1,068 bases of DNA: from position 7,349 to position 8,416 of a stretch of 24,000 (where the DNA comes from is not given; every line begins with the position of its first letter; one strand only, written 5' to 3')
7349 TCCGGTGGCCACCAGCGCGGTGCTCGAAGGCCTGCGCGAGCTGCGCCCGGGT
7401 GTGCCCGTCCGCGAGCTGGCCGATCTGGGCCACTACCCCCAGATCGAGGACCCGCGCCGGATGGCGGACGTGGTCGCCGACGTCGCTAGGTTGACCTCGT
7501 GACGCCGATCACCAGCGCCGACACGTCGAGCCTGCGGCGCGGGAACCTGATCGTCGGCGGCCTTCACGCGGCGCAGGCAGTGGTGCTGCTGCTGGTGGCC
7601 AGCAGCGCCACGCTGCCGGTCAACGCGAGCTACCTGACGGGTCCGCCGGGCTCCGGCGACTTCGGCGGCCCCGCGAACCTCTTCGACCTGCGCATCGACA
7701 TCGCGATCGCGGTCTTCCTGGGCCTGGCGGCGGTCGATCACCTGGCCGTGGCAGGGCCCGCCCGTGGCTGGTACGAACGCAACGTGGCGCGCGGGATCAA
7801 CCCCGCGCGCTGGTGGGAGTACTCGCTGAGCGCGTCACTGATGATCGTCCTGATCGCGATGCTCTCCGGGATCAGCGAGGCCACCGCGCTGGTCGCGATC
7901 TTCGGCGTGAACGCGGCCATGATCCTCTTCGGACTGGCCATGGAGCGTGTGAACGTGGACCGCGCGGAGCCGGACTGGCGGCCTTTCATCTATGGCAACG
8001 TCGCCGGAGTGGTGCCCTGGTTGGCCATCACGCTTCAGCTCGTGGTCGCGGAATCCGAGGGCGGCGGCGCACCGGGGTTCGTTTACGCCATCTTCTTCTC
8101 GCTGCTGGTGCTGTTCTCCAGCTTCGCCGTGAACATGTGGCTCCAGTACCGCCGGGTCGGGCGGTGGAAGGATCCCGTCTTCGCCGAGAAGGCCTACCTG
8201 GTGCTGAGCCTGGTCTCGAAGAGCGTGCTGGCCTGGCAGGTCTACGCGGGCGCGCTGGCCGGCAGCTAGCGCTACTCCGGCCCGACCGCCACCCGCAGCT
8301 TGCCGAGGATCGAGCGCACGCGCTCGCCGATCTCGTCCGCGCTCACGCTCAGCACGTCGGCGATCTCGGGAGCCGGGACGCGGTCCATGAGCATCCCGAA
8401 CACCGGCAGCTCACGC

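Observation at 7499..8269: Heliorhodopsin-family photoreceptor in an otherwise ordinary region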

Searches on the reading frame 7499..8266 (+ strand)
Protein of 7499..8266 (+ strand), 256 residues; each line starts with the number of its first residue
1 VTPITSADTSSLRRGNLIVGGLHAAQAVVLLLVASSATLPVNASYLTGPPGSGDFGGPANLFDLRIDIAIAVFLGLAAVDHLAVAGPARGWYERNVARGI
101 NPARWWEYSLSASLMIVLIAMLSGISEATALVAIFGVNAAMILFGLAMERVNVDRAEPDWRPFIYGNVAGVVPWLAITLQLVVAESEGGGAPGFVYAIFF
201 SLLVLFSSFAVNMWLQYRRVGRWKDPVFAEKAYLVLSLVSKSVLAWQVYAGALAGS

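Call 4: search_protein_families(library=pfam, proteins=[window:7499-8266:+], max_evalue=1)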
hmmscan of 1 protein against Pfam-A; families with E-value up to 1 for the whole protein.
window:7499-8266:+ (256 aa): 3 families
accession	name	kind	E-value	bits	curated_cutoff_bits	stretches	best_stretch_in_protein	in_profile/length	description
PF18761.7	Heliorhodopsin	-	7.6e-92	307.5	26.7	1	12-253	1-242/242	Heliorhodopsin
PF12693.12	GspL_C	-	0.17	12.1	29.6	1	219-250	3-34/158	GspL periplasmic domain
PF01036.24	Bac_rhodopsin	-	0.18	11.7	24.6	1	103-244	70-213/224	Bacteriorhodopsin-like protein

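Call 5: search_solved_structures(query=window:7499-8266:+, max_evalue=0.01, show_alignments=3)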
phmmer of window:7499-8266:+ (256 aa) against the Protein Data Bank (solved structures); distinct sequences matched with E-value up to 0.01: 6.
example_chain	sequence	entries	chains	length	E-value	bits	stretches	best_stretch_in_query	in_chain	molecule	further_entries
9ljj_A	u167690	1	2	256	5.5e-58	199.6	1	5-253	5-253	Heliorhodopsin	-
6su3_X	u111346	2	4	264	6.1e-58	199.5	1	5-253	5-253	48C12 heliorhodopsin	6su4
6uh3_A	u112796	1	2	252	1e-57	198.8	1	8-253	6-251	Heliorhodopsin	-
6is6_A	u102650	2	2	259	2.1e-51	178.1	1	13-253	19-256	heliorhodopsin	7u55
7clj_A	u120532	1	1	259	5.2e-51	176.8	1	13-253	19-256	heliorhodopsin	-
9vfc_A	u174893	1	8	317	2e-37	132.3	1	21-252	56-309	heliorhodopsin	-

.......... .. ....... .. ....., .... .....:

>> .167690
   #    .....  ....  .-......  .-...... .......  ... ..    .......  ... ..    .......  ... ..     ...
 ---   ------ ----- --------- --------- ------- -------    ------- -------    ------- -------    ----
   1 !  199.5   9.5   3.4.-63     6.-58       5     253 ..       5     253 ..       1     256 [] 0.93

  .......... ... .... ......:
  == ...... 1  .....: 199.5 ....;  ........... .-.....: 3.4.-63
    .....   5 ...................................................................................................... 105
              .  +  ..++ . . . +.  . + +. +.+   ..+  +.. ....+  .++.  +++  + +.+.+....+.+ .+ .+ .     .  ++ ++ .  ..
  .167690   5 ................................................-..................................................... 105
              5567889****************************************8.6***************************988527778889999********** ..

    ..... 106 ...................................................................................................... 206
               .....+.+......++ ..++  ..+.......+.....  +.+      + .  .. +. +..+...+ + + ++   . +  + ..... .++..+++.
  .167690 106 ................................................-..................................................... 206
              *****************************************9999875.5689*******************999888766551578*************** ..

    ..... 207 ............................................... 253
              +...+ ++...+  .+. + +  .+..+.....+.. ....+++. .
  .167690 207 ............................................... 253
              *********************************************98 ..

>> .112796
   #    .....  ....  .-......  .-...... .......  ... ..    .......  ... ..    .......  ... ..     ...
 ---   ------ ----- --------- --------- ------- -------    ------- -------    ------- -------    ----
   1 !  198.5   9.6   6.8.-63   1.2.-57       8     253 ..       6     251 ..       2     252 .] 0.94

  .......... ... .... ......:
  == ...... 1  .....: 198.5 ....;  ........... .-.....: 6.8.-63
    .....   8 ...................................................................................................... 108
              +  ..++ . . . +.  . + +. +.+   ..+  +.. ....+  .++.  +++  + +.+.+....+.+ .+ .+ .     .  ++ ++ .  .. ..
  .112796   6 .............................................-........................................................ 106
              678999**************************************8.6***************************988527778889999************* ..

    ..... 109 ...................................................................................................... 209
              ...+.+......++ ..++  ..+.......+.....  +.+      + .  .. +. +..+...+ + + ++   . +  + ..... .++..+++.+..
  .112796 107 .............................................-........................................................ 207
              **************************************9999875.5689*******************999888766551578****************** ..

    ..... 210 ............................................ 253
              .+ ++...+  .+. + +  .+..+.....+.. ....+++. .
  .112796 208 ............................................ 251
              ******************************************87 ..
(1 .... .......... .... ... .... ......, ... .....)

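Call 6: search_protein_families(library=ncbifam, proteins=[window:7499-8266:+], max_evalue=1)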
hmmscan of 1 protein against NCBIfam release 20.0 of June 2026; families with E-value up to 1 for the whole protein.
window:7499-8266:+ (256 aa): 1 family
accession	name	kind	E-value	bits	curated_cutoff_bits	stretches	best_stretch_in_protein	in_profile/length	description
NF038020.1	HeR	equivalog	6.3e-87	291.1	100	1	12-253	1-244/244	heliorhodopsin HeR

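Call 12: find_homologous_proteins(query=window:7499-8266:+, max_evalue=1e-10)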
Query window:7499-8266:+ (256 aa): 4012 proteins with E <= 1e-10 among 8000 candidates; the best 120 are listed.
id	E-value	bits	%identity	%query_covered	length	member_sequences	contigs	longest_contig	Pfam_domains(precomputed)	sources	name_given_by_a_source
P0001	3.1e-159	546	100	100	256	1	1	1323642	PF18761.8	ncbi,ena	-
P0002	6.0e-127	440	77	99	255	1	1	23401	PF18761.8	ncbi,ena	-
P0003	5.0e-117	408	75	98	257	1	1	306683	PF18761.8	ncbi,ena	-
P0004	2.9e-115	402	72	98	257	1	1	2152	PF18761.8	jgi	jgi:Heliorhodopsin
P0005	7.8e-115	401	73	98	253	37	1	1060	PF18761.8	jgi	jgi:hypothetical protein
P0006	8.7e-115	401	74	96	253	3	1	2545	PF18761.8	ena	-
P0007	3.0e-114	399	73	97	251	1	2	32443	PF18761.8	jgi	jgi:hypothetical protein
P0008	1.0e-113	397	72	98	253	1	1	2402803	PF18761.8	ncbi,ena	-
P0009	2.6e-113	396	72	99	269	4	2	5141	PF18761.8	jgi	jgi:hypothetical protein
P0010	3.5e-113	395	74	96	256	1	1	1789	PF18761.8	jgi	jgi:hypothetical protein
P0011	8.3e-113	394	71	100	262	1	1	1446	PF18761.8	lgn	-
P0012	1.4e-112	393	70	99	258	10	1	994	PF18761.8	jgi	jgi:Heliorhodopsin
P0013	2.4e-112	393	73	98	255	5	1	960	PF18761.8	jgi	jgi:hypothetical protein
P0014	4.9e-112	392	72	93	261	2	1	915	PF18761.8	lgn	-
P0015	6.0e-112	391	80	88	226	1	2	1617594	PF18761.8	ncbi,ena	-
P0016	6.6e-112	391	74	96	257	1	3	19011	PF18761.8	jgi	jgi:hypothetical protein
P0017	3.5e-111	389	69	98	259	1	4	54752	PF18761.8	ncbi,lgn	-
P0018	6.6e-111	388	71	96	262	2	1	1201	PF18761.8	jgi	-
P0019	1.3e-110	387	72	96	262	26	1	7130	PF18761.8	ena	-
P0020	2.2e-110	386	70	96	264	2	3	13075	PF18761.8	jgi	jgi:hypothetical protein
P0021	2.3e-110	386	71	98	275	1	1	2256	PF18761.8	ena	-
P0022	2.3e-110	386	72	96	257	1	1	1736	PF18761.8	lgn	-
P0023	7.6e-110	384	71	97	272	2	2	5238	PF18761.8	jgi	jgi:hypothetical protein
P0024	9.5e-110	384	70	98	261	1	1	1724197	PF18761.8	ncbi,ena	-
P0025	1.6e-109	383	71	97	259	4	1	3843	PF18761.8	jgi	-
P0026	1.8e-109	383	70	97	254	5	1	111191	PF18761.8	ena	-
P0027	2.5e-109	383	70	98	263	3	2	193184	PF18761.8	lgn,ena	-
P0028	3.2e-109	382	70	97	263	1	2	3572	PF18761.8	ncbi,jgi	jgi:hypothetical protein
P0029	5.2e-109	382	69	99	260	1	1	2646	PF18761.8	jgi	jgi:hypothetical protein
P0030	5.8e-109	381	70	96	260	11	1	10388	PF18761.8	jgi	jgi:hypothetical protein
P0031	1.6e-108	380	70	96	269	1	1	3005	PF18761.8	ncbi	-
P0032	1.8e-108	380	70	98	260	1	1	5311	PF18761.8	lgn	-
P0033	1.9e-108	380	71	98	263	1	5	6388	PF18761.8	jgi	jgi:hypothetical protein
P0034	2.0e-108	380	74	97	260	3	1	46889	PF18761.8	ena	-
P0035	2.3e-108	379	72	100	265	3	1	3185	PF18761.8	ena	-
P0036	2.4e-108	379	71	96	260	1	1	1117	PF18761.8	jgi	jgi:hypothetical protein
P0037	3.6e-108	379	72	96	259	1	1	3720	PF18761.8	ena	-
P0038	3.7e-108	379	69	97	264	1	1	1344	PF18761.8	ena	-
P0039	4.1e-108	379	70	96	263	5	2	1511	PF18761.8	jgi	jgi:hypothetical protein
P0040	4.4e-108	379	70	96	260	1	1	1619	PF18761.8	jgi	jgi:hypothetical protein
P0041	5.4e-108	378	71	96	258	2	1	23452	PF18761.8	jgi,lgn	jgi:hypothetical protein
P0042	6.1e-108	378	71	96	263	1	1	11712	PF18761.8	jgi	jgi:hypothetical protein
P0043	1.1e-107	377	70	98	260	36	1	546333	PF18761.8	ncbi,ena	-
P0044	1.2e-107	377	68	98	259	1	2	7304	PF18761.8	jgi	jgi:hypothetical protein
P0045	1.3e-107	377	68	100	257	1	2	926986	PF18761.8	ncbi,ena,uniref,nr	ncbi:unannotated protein [freshwater metagenome]|uniref:Unannotated protein n=1 Tax=freshwater metag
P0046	1.6e-107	377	69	98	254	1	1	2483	PF18761.8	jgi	-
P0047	2.1e-107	376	69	100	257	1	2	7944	PF18761.8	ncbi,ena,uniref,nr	ncbi:unannotated protein [freshwater metagenome]|uniref:Unannotated protein n=1 Tax=freshwater metag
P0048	2.2e-107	376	70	96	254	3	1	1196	PF18761.8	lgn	-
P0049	2.8e-107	376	70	96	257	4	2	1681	PF18761.8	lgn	-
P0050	4.5e-107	375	71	96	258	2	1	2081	PF18761.8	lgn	-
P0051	4.7e-107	375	71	96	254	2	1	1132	PF18761.8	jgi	jgi:hypothetical protein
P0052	6.3e-107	375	69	97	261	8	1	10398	PF18761.8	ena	-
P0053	7.2e-107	375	74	86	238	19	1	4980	PF18761.8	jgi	-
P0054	9.5e-107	374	71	96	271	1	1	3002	PF18761.8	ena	-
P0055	1.0e-106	374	70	91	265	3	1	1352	PF18761.8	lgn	-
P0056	1.1e-106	374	66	100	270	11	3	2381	PF18761.8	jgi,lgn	-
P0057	1.2e-106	374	71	96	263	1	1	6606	PF18761.8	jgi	jgi:Heliorhodopsin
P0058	1.2e-106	374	70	96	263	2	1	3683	PF18761.8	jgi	jgi:hypothetical protein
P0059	1.2e-106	374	70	98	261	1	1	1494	PF18761.8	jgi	jgi:hypothetical protein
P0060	1.3e-106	374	71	97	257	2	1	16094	PF18761.8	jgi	jgi:hypothetical protein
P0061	1.6e-106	373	68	99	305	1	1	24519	PF18761.8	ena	-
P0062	2.1e-106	373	70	91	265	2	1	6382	PF18761.8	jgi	jgi:hypothetical protein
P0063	2.2e-106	373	69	98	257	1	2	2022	PF18761.8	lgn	-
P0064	2.5e-106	373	68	99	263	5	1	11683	PF18761.8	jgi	jgi:hypothetical protein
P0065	2.8e-106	373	69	99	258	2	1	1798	PF18761.8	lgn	-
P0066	3.9e-106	372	71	96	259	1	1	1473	PF18761.8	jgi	jgi:hypothetical protein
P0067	5.4e-106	372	68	99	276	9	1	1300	PF18761.8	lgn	-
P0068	1.0e-105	371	69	96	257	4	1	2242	PF18761.8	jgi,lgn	jgi:hypothetical protein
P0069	1.8e-105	370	70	96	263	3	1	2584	PF18761.8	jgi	jgi:hypothetical protein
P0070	2.0e-105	370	69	96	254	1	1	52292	PF18761.8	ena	-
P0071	2.1e-105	370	70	96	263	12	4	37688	PF18761.8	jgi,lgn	-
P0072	2.5e-105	370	69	95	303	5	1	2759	PF18761.8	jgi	-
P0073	4.6e-105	369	69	96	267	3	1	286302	PF18761.8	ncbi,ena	-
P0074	5.1e-105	369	69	99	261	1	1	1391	PF18761.8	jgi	jgi:Heliorhodopsin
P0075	5.3e-105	368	67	97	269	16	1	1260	PF18761.8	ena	-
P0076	6.4e-105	368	69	95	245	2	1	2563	PF18761.8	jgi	-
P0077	1.0e-104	368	70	94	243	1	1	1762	PF18761.8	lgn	-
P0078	1.6e-104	367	65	97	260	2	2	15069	PF18761.8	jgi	jgi:hypothetical protein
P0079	4.7e-104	365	67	99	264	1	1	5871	PF18761.8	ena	-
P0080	5.3e-104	365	66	99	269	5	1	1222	PF18761.8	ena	-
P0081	6.9e-104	365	69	96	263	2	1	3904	PF18761.8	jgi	jgi:Heliorhodopsin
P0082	1.0e-103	364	70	94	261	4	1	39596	PF18761.8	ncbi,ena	-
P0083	1.1e-103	364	69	94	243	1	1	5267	PF18761.8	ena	-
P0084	1.3e-103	364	71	95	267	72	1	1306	PF18761.8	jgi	jgi:hypothetical protein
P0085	1.4e-103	364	65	99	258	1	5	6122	PF18761.8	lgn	-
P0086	2.1e-103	363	65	99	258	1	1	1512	PF18761.8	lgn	-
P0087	2.7e-103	363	70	92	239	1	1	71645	PF18761.8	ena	-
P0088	4.0e-103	362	68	98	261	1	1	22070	PF18761.8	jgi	-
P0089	4.2e-103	362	70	96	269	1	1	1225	PF18761.8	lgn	-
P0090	5.2e-103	362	70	95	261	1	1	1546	PF18761.8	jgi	jgi:hypothetical protein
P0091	6.4e-103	362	67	99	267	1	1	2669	PF18761.8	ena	-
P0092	7.1e-103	362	67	100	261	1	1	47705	PF18761.8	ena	-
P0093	7.3e-103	361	69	95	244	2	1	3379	PF18761.8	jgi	jgi:hypothetical protein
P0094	7.9e-103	361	67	100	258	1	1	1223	PF18761.8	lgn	-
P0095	8.0e-103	361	68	100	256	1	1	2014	PF18761.8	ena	-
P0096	1.0e-102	361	67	95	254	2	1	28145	PF18761.8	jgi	-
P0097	1.1e-102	361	63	99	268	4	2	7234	PF18761.8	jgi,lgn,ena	jgi:hypothetical protein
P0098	1.2e-102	361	65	99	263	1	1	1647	PF18761.8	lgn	-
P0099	1.2e-102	361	67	99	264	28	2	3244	PF18761.8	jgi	jgi:Heliorhodopsin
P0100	1.3e-102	361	66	98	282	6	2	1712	PF18761.8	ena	-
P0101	1.7e-102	360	69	97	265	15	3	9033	PF18761.8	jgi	jgi:hypothetical protein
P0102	1.8e-102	360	68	98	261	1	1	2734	PF18761.8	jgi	-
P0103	2.0e-102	360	67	99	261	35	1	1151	PF18761.8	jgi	-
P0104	2.4e-102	360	67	99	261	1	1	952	PF18761.8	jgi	jgi:hypothetical protein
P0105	2.4e-102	360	68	98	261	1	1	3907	PF18761.8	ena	-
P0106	2.5e-102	360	70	96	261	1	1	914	PF18761.8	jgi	jgi:hypothetical protein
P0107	2.5e-102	360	69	96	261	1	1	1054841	PF18761.8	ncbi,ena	-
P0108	2.5e-102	360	68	97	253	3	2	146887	PF18761.8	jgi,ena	jgi:hypothetical protein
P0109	3.1e-102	359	67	99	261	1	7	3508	PF18761.8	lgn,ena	-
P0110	3.2e-102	359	68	97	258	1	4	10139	PF18761.8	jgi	jgi:hypothetical protein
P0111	3.9e-102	359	68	96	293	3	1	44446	PF18761.8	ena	-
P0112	4.2e-102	359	67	99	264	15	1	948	PF18761.8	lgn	-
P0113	4.2e-102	359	64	100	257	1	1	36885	PF18761.8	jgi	jgi:hypothetical protein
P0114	4.4e-102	359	68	96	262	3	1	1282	PF18761.8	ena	-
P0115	4.8e-102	359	67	96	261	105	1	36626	PF18761.8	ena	-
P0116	5.2e-102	359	69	96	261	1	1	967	PF18761.8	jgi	jgi:hypothetical protein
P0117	6.3e-102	358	64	99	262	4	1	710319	PF18761.8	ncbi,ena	-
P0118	6.8e-102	358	66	99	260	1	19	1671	PF18761.8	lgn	-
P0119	7.2e-102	358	69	96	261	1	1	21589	PF18761.8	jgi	jgi:hypothetical protein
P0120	7.6e-102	358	67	99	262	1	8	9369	PF18761.8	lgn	-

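Call 14: find_encoding_contigs(protein=P0001, flank=10000, max_places=3)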
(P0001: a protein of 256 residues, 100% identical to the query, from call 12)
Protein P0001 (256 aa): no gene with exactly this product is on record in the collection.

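Call 16: find_related_loci(query=A1, collection=genome_contigs, flank=10000)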
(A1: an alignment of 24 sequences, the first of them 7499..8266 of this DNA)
Query A1 (256 aa) in genome_contigs; peptide patterns used: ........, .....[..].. (x = any residue, [..] = any of these).
253 stretches matched a pattern; 215 encode a relative of the query (tblastn E <= 1e-3); the best 80 are kept; 80 distinct loci.
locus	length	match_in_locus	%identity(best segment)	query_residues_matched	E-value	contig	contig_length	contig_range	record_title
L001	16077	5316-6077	77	3-256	7e-133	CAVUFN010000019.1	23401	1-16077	MAG: uncultured Solirubrobacteraceae bacterium isolate MFD02581.bin.2.25 genome assembly, contig: contig_57373, whole ge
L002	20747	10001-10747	71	8-256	7e-118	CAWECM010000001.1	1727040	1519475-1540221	MAG: uncultured bacterium isolate MFD03602.bin.2.74 genome assembly, contig: contig_14001, whole genome shotgun sequence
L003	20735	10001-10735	71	12-256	2e-114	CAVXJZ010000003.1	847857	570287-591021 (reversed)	MAG: uncultured Solirubrobacterales bacterium isolate MFD05684.bin.1.340 genome assembly, contig: contig_17705, whole ge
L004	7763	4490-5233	73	8-256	7e-114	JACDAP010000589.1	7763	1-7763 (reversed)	MAG: Solirubrobacterales bacterium isolate MGR_bin259 SD2897-2912_k127_5991219, whole genome shotgun sequence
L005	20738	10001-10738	71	4-249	1e-111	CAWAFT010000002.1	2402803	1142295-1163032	MAG: uncultured Solirubrobacteraceae bacterium isolate MFD02581.bin.2.196 genome assembly, contig: contig_5075, whole ge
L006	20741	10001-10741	72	10-255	3e-111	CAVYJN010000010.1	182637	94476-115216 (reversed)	MAG: uncultured Solirubrobacterales bacterium isolate MFD05674.bin.2.30 genome assembly, contig: contig_69531, whole gen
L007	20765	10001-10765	70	5-255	3e-109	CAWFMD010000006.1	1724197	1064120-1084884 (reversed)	MAG: uncultured Solirubrobacterales bacterium isolate MFD04212.bin.1.309 genome assembly, contig: contig_8979, whole gen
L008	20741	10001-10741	71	10-256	1e-108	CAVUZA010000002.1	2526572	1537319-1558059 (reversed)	MAG: uncultured Solirubrobacterales bacterium isolate MFD05684.bin.1.295 genome assembly, contig: contig_13261, whole ge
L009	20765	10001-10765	63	3-256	2e-108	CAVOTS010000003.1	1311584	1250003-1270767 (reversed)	MAG: uncultured Solirubrobacteraceae bacterium isolate MFD00082.bin.2.11 genome assembly, contig: contig_1602, whole gen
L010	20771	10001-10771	68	1-256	4e-108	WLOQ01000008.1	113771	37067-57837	MAG: Actinomycetota bacterium isolate UFOp-RH-23may17-598 RH-23may17-598-c8, whole genome shotgun sequence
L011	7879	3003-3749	71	9-256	2e-107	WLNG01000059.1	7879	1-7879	MAG: Actinomycetota bacterium isolate UFOp-RH-23may17-1206 RH-23may17-1206-c59, whole genome shotgun sequence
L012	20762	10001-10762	67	2-255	1e-107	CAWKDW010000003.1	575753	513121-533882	MAG: uncultured Solirubrobacteraceae bacterium isolate MFD05442.bin.2.253 genome assembly, contig: contig_13030, whole g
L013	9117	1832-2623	65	2-253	3e-106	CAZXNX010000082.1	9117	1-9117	MAG TPA_asm: uncultured Solirubrobacteraceae bacterium isolate SRP296810_co1_287 genome assembly, contig: NODE_9959_leng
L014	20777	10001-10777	67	1-254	1e-105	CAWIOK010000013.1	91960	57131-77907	MAG: uncultured Solirubrobacterales bacterium isolate MFD05442.bin.1.93 genome assembly, contig: contig_61418, whole gen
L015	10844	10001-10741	68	4-249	8e-106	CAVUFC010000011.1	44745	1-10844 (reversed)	MAG: uncultured Solirubrobacteraceae bacterium isolate MFD04944.bin.2.43 genome assembly, contig: contig_20660, whole ge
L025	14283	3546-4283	64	10-256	8e-102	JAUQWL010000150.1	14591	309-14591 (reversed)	MAG: Solirubrobacterales bacterium isolate BIN2 contig_135431, whole genome shotgun sequence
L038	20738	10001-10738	67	10-255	2e-100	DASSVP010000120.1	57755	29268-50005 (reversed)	MAG TPA_asm: Thermoleophilaceae bacterium isolate SMAG_U599 k141_48077, whole genome shotgun sequence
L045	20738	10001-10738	66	4-249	2e-99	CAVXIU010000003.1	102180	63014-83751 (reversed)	MAG: uncultured delta proteobacterium isolate MFD09212.bin.2.188 genome assembly, contig: contig_10816, whole genome sho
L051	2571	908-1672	66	4-256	2e-102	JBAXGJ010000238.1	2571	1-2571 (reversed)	MAG: Actinomycetes bacterium isolate ELA294 MAG294_238, whole genome shotgun sequence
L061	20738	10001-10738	64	4-249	8e-97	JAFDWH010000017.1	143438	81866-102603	MAG: Actinomycetota bacterium isolate SZAS-16 LIN-165__17__length-143438, whole genome shotgun sequence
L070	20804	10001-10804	59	1-256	2e-95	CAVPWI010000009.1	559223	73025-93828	MAG: uncultured Solirubrobacterales bacterium isolate MFD09964.bin.1.283 genome assembly, contig: contig_5081, whole gen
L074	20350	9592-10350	64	8-256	7e-95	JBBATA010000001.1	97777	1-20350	MAG: Solirubrobacteraceae bacterium isolate EUL_259 ctg1-EUL_259, whole genome shotgun sequence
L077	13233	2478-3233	65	8-255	1e-94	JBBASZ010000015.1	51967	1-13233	MAG: Solirubrobacteraceae bacterium isolate EUL_258 ctg15-EUL_258, whole genome shotgun sequence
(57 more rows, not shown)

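Call 24: find_encoding_contigs(protein=P0015, flank=8000, max_places=2)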
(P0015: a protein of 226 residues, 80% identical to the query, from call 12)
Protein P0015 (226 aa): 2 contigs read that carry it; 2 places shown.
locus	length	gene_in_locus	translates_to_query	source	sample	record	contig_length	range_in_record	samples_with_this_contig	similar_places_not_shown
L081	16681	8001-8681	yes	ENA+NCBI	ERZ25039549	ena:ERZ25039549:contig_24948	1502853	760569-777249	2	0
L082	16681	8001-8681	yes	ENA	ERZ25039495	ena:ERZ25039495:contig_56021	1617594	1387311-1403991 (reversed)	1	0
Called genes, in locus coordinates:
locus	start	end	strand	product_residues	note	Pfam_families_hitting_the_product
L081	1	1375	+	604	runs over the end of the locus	PF00330:Aconitase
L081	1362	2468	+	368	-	PF00330:Aconitase, PF00694:Aconitase_C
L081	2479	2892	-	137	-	PF00072:Response_reg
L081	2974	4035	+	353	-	PF05343:Peptidase_M42, PF01546:Peptidase_M20 (weak)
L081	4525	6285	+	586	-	-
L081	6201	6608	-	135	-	PF00005:ABC_tran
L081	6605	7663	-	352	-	PF00005:ABC_tran, PF13304:AAA_21 (faint), PF12848:ABC_tran_Xtn, PF00005:ABC_tran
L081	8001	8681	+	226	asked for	PF18761:Heliorhodopsin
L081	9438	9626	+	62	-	-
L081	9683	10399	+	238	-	PF01061:ABC2_membrane, PF12698:ABC2_membrane_3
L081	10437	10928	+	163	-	-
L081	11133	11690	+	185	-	PF14559:TPR_19 (weak), PF00515:TPR_1 (weak), PF07719:TPR_2 (weak), PF13428:TPR_14 (weak)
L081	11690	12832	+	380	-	PF00933:Glyco_hydro_3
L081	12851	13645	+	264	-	PF13714:PEP_mutase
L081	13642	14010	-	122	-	PF01022:HTH_5, PF12802:MarR_2 (weak), PF12840:HTH_20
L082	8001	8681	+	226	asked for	PF18761:Heliorhodopsin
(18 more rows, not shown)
